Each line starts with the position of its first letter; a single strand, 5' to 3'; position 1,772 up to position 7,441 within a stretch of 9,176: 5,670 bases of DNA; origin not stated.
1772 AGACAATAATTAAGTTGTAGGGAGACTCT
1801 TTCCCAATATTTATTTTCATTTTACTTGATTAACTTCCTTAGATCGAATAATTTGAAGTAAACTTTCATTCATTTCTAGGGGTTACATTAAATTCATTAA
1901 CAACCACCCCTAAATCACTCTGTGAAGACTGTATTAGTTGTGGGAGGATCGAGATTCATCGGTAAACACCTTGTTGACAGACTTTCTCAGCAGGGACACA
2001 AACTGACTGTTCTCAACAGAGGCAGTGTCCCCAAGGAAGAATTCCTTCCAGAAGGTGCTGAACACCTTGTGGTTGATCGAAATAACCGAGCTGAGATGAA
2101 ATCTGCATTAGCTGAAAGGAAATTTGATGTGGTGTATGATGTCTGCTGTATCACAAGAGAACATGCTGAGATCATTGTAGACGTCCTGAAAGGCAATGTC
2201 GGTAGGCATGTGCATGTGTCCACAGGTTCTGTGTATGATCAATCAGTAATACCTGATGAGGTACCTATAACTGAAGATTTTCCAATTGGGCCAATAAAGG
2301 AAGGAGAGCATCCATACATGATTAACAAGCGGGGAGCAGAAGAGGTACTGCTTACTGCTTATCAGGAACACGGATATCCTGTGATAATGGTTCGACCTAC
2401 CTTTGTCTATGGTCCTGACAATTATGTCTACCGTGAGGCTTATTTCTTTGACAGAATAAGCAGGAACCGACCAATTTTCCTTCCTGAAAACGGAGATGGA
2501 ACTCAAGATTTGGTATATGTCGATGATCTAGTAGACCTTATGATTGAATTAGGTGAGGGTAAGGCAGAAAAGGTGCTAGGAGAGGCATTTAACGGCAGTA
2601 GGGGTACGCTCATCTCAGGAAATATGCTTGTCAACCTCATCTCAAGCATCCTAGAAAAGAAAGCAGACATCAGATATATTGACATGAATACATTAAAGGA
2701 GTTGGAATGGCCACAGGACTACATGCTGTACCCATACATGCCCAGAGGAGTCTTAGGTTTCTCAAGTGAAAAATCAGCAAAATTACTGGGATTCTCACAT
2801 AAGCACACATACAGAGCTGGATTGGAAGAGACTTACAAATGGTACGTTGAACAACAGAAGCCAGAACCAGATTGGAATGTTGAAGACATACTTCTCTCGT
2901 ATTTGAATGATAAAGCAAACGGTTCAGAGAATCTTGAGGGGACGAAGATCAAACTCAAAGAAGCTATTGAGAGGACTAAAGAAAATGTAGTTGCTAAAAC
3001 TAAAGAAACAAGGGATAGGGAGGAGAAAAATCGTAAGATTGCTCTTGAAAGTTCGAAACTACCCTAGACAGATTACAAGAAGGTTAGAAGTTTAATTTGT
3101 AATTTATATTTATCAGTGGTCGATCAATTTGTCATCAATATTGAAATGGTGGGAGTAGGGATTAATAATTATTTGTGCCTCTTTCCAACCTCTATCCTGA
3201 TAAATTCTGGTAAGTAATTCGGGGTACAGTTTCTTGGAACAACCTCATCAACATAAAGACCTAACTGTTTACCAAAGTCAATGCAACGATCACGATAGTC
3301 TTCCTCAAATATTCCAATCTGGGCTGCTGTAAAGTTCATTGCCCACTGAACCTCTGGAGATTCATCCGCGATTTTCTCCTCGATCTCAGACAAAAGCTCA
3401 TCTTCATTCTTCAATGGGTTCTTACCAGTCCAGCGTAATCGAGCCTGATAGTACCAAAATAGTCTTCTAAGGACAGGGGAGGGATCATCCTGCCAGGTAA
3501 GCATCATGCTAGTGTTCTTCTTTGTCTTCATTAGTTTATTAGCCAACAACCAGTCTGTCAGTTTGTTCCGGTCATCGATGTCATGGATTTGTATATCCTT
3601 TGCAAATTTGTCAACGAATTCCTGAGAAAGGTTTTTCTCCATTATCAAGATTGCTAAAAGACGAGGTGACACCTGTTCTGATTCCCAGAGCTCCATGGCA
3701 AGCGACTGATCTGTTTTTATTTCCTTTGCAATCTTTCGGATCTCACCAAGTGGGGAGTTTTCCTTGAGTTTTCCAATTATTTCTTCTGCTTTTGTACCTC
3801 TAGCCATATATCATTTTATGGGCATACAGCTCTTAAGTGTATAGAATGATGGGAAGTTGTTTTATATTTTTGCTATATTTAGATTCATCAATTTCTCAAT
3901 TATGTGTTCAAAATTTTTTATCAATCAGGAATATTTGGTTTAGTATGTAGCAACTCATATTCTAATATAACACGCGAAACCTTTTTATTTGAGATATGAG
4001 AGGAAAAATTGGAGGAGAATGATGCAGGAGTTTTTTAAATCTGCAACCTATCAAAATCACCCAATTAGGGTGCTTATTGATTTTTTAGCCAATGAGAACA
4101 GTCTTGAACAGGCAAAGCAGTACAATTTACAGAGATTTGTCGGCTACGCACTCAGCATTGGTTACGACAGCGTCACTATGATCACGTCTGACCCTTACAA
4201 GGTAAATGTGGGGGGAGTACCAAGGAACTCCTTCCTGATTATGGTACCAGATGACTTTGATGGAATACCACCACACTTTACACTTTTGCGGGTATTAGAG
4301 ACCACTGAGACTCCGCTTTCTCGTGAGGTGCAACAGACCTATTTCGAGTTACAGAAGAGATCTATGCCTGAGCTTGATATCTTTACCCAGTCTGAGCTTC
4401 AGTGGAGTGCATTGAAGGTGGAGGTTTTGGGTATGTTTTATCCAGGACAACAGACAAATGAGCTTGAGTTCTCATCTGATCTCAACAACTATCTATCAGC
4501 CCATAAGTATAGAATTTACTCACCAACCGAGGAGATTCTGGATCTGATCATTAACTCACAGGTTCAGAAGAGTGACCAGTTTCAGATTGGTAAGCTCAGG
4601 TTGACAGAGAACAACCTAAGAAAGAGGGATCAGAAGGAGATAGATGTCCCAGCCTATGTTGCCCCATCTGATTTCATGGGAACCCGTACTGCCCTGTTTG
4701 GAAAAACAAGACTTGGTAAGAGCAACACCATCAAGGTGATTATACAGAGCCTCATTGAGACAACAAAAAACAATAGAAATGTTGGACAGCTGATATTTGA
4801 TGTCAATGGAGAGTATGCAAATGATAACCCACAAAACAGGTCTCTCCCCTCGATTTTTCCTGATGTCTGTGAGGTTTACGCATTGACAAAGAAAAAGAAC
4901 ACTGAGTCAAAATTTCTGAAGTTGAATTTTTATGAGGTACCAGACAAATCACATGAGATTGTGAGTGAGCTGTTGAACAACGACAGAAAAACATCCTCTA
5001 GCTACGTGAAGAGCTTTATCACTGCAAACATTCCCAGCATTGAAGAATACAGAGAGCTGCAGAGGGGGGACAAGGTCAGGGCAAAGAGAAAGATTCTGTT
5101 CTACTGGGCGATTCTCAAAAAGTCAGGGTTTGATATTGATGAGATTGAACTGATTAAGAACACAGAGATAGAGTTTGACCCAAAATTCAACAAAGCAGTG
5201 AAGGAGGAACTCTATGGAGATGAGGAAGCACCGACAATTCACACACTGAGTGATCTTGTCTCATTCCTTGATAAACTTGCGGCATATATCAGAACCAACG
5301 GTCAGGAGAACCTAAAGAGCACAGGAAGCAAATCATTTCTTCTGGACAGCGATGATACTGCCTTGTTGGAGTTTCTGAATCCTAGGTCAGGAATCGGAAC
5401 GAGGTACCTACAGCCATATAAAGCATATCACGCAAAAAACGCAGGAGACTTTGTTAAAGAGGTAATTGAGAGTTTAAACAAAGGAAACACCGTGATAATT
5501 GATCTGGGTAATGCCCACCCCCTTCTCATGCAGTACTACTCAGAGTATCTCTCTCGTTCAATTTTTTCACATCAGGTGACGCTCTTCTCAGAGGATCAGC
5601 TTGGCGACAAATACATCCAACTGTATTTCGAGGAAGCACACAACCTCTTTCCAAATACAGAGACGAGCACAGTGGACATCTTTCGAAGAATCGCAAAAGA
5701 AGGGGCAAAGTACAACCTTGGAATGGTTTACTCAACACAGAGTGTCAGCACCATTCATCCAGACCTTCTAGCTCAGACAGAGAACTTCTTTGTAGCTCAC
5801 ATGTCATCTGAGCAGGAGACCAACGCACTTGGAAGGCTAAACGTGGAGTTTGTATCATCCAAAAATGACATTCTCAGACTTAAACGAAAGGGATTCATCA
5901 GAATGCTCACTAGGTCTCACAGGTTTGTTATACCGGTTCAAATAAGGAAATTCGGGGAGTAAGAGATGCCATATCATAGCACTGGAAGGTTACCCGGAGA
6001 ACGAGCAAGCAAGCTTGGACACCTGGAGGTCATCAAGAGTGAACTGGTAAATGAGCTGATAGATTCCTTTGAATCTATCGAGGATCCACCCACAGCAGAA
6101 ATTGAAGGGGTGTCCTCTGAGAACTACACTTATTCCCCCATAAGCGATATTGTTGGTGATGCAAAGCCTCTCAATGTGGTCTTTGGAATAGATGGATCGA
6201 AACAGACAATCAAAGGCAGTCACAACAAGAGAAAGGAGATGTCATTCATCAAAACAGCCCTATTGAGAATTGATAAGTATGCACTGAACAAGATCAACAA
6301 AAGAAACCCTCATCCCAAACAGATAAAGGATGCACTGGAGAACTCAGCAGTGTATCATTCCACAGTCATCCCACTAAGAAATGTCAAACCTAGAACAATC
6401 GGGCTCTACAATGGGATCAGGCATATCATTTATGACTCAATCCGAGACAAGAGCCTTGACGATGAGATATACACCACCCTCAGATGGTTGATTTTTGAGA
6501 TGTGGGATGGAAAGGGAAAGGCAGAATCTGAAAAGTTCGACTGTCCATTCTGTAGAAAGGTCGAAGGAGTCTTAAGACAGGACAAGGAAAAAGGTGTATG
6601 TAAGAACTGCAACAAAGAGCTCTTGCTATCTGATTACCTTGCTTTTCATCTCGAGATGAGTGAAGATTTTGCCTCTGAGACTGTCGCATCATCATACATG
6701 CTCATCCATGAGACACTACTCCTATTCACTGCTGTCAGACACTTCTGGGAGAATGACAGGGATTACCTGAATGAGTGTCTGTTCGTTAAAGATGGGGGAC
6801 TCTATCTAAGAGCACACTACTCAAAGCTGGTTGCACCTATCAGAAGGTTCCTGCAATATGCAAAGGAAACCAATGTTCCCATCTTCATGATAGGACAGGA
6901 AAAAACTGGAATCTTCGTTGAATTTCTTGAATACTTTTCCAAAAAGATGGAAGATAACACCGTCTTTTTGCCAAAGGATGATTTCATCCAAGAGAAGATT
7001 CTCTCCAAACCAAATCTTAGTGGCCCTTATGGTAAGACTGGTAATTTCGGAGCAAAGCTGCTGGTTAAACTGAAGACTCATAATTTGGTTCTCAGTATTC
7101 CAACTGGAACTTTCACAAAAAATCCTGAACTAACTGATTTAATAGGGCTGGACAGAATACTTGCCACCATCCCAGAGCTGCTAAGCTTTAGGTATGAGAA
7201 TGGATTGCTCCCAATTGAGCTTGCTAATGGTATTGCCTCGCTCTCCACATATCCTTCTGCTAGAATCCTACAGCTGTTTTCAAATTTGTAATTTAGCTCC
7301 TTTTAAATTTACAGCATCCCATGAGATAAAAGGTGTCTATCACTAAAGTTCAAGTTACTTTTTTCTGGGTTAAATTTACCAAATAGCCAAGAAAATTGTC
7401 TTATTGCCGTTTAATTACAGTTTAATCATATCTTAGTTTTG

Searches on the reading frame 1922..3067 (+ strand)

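Call 6: search_protein_families(library=pfam, proteins=[window:1922-3067:+], max_evalue=0.01)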
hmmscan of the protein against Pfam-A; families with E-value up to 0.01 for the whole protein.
window:1922-3067:+ (381 aa): 7 families
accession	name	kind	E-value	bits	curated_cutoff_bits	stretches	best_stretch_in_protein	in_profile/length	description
PF01370.27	Epimerase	-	7.6e-27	94.7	20.9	1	4-224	1-238/240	NAD dependent epimerase/dehydratase family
PF16363.11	GDP_Man_Dehyd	-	7.6e-09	35.9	27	1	94-217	122-244/332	GDP-mannose 4,6 dehydratase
PF13460.12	NAD_binding_10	-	3e-07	30.9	27.2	1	8-164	1-148/184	NAD(P)H-binding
PF01073.25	3Beta_HSD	-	2.7e-06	27.1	22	1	5-208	1-226/280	3-beta hydroxysteroid dehydrogenase/isomerase family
PF05368.20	NmrA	-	5.9e-05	23.2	27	1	2-73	3-75/298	NmrA-like family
PF07993.18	NAD_binding_4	-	0.00049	19.8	20.1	0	97-164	133-209/258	Male sterility protein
PF00106.31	adh_short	-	0.00061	19.8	26.6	1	2-63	1-68/195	short chain dehydrogenase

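Call 10: search_protein_families(library=padloc, proteins=[window:1922-3067:+], max_evalue=0.01)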
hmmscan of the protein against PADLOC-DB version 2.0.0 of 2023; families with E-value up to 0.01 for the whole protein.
window:1922-3067:+ (381 aa): 0 families

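Call 11: search_protein_families(library=ncbifam, proteins=[window:1922-3067:+], max_evalue=0.01)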
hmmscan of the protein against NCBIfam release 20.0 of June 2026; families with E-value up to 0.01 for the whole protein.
window:1922-3067:+ (381 aa): 24 families
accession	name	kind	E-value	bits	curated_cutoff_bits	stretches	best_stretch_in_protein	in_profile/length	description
TIGR04180.1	EDH_00030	hypoth_equivalog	3.7e-17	62.3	475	1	87-251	107-263/297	NAD-dependent 4,6-dehydratase LegB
TIGR01181.1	dTDP_gluc_dehyt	equivalog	9e-11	41.4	365.1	1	94-313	118-316/321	dTDP-glucose 4,6-dehydratase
NF042422.1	oxyalk_red_OleD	equivalog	1.6e-10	40.9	580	1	4-205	3-209/329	2-alkyl-3-oxoalkanoate reductase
TIGR03466.1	HpnA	hypoth_equivalog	3e-10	39.5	367.65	1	3-166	2-174/327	hopanoid-associated sugar epimerase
TIGR01179.1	galE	equivalog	6.3e-10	38.4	262.3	1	4-72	2-75/332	UDP-glucose 4-epimerase GalE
NF047837.1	UDPAcbARedWbcJ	equivalog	1e-08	34.5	500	1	127-216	98-189/372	UDP-2-acetamido-2,6-beta-L-arabino-hexul-4-ose reductase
NF047922.1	GDPFucSynFcl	equivalog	1.6e-06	27.8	500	1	4-313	5-306/308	GDP-L-fucose synthase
NF058621.1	DiazavRedAvaA7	equivalog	2.9e-06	27.1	400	1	4-74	3-71/304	3-diazoavenalumate denitrifying reductase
NF007490.0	PRK10084.1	subfamily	2.9e-06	26.5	649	1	72-313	105-339/361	dTDP-glucose 4,6-dehydratase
NF007582.0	PRK10217.1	equivalog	4.5e-06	26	698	1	61-311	95-334/355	dTDP-glucose 4,6-dehydratase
NF042423.1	oxyalk_red_Shew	equivalog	1.9e-05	23.9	580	1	2-168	9-180/331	2-alkyl-3-oxoalkanoate reductase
NF005403.0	PRK06953.1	equivalog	3e-05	23.6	254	1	1-88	1-91/222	SDR family oxidoreductase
NF006035.0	PRK08177.1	equivalog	3.5e-05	23.4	251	1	1-72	4-79/228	SDR family oxidoreductase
NF040605.2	mycolic_FabG1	exception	6.9e-05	22.8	420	1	2-41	2-41/233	3-oxoacyl-ACP reductase FabG1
NF009383.0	PRK12742.1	equivalog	8e-05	22.3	343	1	2-66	7-73/237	SDR family oxidoreductase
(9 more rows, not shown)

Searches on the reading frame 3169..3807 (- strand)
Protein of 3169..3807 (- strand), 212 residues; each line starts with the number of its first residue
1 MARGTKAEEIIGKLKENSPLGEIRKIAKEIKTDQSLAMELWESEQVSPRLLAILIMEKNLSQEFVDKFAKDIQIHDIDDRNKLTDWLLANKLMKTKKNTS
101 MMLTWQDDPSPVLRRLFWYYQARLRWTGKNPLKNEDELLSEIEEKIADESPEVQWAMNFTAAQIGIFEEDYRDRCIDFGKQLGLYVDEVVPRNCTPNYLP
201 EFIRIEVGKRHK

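Call 6: search_protein_families(library=pfam, proteins=[window:3169-3807:-], max_evalue=0.01)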
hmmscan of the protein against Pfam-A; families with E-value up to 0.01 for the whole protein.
window:3169-3807:- (212 aa): 1 family
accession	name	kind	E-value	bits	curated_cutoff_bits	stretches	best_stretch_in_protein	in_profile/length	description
PF08713.17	DNA_alkylation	-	7e-10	39.4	21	1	21-170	33-188/213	DNA alkylation repair enzyme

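Call 10: search_protein_families(library=padloc, proteins=[window:3169-3807:-], max_evalue=0.01)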
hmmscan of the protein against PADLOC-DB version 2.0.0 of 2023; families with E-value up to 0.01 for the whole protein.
window:3169-3807:- (212 aa): 0 families

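Call 11: search_protein_families(library=ncbifam, proteins=[window:3169-3807:-], max_evalue=0.01)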
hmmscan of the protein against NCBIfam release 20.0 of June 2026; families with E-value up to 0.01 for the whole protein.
window:3169-3807:- (212 aa): 0 families

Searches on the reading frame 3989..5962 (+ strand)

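Call 6: search_protein_families(library=pfam, proteins=[window:3989-5962:+], max_evalue=0.01)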
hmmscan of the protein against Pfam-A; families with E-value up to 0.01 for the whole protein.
window:3989-5962:+ (657 aa): 1 family
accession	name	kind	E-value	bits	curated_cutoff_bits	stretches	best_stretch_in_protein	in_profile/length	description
PF01935.23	DUF87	-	9.4e-16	59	23.2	1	215-352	11-126/220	Helicase HerA, central domain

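Call 10: search_protein_families(library=padloc, proteins=[window:3989-5962:+], max_evalue=0.01)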
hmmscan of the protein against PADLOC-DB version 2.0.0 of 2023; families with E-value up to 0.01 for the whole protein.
window:3989-5962:+ (657 aa): 13 families
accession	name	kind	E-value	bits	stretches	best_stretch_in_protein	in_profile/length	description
PDLC04102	HerA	-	1.1e-22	78.2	2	479-614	456-581/654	-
PDLC04105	HerA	-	3.4e-20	70.1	2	482-629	360-512/576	-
PDLC02185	HerA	-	1.5e-15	54.9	2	532-615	436-524/585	-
PDLC04100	HerA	-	2.7e-14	50.7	2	532-616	430-519/580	-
PDLC04098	HerA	-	7.4e-14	49.2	2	494-617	479-611/686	-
PDLC04106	HerA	-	7.6e-14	49.1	2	502-614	472-590/667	-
PDLC04140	mad8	-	1.8e-13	48.7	1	228-612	21-259/314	mads_8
PDLC02188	HerA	-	4.3e-13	47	2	539-627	425-517/578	-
PDLC04097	HerA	-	5.6e-12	43.1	2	227-346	156-270/618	-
PDLC04103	HerA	-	1.1e-11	41.9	2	519-612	417-516/579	-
PDLC01055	HerA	-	4.4e-08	30.4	1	490-615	373-492/532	Type III coevolved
PDLC04104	HerA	-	8.6e-08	29.3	1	520-631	201-315/379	-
PDLC02685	DndH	-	2.4e-06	23.5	1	226-280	1329-1386/1678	DndH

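Call 11: search_protein_families(library=ncbifam, proteins=[window:3989-5962:+], max_evalue=0.01)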
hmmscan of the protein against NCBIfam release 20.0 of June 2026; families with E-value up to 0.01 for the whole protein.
window:3989-5962:+ (657 aa): 6 families
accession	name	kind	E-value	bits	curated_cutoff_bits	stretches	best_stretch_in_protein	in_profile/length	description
NF042944.1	HerA_antiphage_2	equivalog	3.6e-14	52.5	850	2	534-617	420-507/576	anti-phage-associated helicase HerA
NF042943.1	HerA_antiphage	equivalog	9.2e-14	50.9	800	2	532-615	424-512/566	anti-phage-associated helicase HerA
NF053655.1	CedD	equivalog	5.9e-10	38.4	600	1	487-599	371-473/527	DNA-translocating ATPase CedD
NF040937.1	HerA_Thermprot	equivalog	2.1e-07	29.7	800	1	489-605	297-414/487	DNA double-strand break repair helicase HerA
NF040819.1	helicase_HerA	equivalog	3e-07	29.3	970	1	544-599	405-461/561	DNA double-strand break repair helicase HerA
NF033849.1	ser_rich_anae_1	subfamily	0.0002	18.8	650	1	542-612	1018-1097/1163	serine-rich protein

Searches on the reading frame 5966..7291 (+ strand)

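Call 6: search_protein_families(library=pfam, proteins=[window:5966-7291:+], max_evalue=0.01)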
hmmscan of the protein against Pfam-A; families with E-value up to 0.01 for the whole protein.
window:5966-7291:+ (441 aa): 0 families

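Call 10: search_protein_families(library=padloc, proteins=[window:5966-7291:+], max_evalue=0.01)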
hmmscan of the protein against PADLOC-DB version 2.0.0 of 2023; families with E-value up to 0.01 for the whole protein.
window:5966-7291:+ (441 aa): 1 family
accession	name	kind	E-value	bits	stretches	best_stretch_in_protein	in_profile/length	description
PDLC01293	Cas10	-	0.0056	13.6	1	187-230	339-376/577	CAS-III; effector_LS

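Call 11: search_protein_families(library=ncbifam, proteins=[window:5966-7291:+], max_evalue=0.01)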
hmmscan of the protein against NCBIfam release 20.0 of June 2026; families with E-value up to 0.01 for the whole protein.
window:5966-7291:+ (441 aa): 0 families
